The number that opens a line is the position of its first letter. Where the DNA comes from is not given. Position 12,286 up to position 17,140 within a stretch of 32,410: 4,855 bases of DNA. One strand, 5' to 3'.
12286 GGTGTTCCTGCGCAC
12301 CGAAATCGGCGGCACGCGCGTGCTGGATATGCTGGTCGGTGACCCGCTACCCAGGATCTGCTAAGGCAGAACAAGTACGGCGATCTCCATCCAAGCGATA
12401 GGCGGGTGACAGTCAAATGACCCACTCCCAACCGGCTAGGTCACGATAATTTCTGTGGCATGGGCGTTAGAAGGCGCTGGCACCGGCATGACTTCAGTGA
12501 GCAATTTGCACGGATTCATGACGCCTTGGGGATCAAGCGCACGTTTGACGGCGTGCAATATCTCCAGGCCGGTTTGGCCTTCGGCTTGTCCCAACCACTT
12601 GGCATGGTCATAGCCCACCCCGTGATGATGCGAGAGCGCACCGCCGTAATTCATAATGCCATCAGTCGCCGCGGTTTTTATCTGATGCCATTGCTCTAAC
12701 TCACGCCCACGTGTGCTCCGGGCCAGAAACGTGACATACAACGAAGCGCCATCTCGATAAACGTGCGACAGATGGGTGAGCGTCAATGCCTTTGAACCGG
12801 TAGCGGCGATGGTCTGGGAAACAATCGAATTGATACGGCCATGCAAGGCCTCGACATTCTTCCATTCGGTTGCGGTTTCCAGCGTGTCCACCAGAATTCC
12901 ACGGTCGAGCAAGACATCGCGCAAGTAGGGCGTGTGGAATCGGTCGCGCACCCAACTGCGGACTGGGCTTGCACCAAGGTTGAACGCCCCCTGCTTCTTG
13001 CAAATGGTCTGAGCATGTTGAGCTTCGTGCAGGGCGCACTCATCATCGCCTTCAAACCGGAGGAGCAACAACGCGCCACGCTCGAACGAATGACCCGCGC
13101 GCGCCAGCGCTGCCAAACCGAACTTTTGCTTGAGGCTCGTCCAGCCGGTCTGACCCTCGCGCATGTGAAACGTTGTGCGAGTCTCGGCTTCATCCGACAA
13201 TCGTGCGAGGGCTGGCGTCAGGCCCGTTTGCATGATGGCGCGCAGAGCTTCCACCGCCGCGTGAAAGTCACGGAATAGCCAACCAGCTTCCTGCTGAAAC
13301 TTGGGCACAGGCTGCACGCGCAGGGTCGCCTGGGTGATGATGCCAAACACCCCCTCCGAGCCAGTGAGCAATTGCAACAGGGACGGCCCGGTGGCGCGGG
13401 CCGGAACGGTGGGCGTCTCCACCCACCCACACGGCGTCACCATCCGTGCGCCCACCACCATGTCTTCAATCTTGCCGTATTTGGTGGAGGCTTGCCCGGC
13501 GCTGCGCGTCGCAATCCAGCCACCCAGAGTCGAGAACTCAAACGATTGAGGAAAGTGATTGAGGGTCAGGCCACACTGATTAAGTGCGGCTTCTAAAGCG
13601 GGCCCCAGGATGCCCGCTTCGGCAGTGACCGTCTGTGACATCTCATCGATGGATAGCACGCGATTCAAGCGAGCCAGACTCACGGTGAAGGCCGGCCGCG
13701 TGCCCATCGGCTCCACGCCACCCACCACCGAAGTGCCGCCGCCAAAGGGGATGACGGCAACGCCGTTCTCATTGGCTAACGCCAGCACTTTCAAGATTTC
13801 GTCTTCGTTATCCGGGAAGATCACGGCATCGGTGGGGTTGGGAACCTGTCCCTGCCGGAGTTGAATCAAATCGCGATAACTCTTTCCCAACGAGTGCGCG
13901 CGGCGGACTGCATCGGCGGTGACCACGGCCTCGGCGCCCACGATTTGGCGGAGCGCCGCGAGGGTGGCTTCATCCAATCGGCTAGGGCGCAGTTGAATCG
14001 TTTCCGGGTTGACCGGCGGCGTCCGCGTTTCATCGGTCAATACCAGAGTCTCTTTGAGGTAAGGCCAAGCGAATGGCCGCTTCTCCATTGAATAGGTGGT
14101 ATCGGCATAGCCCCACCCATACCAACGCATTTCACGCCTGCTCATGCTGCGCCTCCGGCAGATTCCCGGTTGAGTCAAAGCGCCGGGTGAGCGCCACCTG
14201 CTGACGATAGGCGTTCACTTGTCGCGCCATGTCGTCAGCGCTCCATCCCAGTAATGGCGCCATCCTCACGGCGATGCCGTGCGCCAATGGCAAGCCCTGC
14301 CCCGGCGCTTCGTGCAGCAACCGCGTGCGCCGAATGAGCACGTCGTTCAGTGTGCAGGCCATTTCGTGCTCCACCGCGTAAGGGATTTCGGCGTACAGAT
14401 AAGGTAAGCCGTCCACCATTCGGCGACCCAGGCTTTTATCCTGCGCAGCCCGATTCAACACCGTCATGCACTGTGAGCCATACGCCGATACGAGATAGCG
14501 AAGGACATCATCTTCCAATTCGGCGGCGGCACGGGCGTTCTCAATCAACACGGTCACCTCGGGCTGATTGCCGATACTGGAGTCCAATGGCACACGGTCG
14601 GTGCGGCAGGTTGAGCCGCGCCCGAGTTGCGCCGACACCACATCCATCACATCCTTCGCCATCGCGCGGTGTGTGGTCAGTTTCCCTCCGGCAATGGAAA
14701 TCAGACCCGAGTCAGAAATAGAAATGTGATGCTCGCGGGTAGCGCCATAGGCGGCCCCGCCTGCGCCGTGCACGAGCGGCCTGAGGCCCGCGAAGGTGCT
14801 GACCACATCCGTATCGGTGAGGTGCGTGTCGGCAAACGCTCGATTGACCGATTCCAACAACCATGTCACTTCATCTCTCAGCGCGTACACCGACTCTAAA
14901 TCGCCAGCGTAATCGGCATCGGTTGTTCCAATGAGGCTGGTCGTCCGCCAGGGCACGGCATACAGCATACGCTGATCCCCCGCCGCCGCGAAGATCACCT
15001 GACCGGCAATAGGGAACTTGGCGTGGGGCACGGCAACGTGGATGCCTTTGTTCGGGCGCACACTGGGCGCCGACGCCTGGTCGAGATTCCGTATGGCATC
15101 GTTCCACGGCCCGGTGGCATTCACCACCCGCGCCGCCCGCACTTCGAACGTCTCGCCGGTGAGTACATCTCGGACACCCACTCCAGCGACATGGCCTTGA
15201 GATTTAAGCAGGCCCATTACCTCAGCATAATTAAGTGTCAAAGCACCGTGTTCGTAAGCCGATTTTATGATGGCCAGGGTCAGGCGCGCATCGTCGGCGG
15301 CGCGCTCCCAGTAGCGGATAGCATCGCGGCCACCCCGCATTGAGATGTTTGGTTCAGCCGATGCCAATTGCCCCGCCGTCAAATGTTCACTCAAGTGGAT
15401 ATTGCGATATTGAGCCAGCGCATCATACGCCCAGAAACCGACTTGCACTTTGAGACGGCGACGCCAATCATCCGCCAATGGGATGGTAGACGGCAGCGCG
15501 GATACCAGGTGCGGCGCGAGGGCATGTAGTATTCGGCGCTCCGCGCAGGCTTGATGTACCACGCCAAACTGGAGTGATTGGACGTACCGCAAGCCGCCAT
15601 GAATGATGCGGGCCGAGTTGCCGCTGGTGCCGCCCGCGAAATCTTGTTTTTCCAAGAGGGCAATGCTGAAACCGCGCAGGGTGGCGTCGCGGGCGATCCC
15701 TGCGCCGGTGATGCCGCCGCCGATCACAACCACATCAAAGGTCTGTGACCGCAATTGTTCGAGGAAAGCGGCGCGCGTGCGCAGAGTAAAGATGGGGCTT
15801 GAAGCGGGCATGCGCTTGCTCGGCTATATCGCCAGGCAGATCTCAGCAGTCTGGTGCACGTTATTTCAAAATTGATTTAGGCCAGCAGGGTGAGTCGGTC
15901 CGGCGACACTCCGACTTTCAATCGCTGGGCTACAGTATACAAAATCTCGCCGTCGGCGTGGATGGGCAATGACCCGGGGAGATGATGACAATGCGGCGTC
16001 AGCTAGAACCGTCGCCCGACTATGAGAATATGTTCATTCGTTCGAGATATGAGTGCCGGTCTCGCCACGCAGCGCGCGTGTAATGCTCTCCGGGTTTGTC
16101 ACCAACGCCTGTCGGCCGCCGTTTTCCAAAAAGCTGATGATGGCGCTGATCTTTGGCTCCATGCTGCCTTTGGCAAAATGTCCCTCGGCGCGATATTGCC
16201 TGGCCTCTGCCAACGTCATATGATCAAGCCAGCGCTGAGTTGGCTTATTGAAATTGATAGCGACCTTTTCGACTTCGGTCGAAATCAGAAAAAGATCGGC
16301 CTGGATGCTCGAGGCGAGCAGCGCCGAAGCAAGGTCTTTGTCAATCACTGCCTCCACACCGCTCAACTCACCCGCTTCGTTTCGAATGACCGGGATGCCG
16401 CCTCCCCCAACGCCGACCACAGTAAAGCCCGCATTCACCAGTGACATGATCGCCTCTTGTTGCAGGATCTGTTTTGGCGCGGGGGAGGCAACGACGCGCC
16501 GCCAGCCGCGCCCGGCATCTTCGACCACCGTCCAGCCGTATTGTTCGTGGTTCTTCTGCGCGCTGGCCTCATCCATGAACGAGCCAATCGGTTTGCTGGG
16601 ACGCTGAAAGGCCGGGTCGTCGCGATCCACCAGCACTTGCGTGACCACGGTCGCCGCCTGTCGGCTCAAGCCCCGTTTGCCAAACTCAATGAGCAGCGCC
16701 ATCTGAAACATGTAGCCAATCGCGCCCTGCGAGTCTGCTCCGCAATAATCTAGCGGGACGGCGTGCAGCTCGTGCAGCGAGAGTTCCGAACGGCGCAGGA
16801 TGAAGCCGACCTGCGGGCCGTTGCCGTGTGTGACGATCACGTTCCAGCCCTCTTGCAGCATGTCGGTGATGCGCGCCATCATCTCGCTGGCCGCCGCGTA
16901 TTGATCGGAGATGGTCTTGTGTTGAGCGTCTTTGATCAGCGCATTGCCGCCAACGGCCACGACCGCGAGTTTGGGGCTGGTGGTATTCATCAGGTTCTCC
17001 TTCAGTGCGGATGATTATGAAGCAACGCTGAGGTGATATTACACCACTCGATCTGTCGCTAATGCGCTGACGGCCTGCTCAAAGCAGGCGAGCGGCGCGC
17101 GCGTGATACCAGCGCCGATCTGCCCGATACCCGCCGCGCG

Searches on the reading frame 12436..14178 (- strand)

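Call 14: search_protein_families(library=pfam, proteins=[window:12436-14178:-])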
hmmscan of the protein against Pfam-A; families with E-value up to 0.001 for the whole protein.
window:12436-14178:- (580 aa): 2 families
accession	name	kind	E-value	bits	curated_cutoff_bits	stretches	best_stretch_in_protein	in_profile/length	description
PF02913.24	FAD-oxidase_C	-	8.2e-42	144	21.2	1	292-559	2-248/248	FAD linked oxidases, C-terminal domain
PF01565.28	FAD_binding_4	-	2.2e-35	121.8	26.4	1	117-252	2-134/139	FAD binding domain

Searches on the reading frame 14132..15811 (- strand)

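Call 14: search_protein_families(library=pfam, proteins=[window:14132-15811:-])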
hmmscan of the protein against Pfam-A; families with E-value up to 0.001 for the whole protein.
window:14132-15811:- (559 aa): 5 families
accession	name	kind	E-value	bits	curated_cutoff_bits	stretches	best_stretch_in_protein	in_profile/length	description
PF01266.30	DAO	-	1.2e-47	163.6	27.9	1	26-381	1-352/353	FAD dependent oxidoreductase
PF16901.10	DAO_C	-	8.5e-27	94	31.4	1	402-526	1-124/126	C-terminal domain of alpha-glycerophosphate oxidase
PF00890.30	FAD_binding_2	-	2.2e-07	30.9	20.4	1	26-298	1-262/414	FAD binding domain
PF13450.12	NAD_binding_8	-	2.4e-05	24.9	21.9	1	29-67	1-39/68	NAD(P)-binding Rossmann-like domain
PF12831.13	FAD_oxidored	-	0.0002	21.3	27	0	26-78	1-53/416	FAD dependent oxidoreductase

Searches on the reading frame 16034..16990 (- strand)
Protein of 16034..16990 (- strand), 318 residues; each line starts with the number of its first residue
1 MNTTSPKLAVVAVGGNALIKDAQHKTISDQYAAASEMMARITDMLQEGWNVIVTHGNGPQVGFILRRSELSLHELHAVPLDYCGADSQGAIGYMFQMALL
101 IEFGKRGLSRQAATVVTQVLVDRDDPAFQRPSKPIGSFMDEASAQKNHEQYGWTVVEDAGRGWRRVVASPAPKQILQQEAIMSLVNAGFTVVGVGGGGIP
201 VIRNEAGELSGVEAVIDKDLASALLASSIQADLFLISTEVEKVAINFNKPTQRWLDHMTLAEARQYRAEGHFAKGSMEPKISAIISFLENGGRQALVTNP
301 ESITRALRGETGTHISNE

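Call 14: search_protein_families(library=pfam, proteins=[window:16034-16990:-])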
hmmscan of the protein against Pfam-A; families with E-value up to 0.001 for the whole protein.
window:16034-16990:- (318 aa): 1 family
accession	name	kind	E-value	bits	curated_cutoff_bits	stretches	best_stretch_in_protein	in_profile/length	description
PF00696.33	AA_kinase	-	5.1e-22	79.2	24.9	1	7-299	1-234/234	Amino acid kinase family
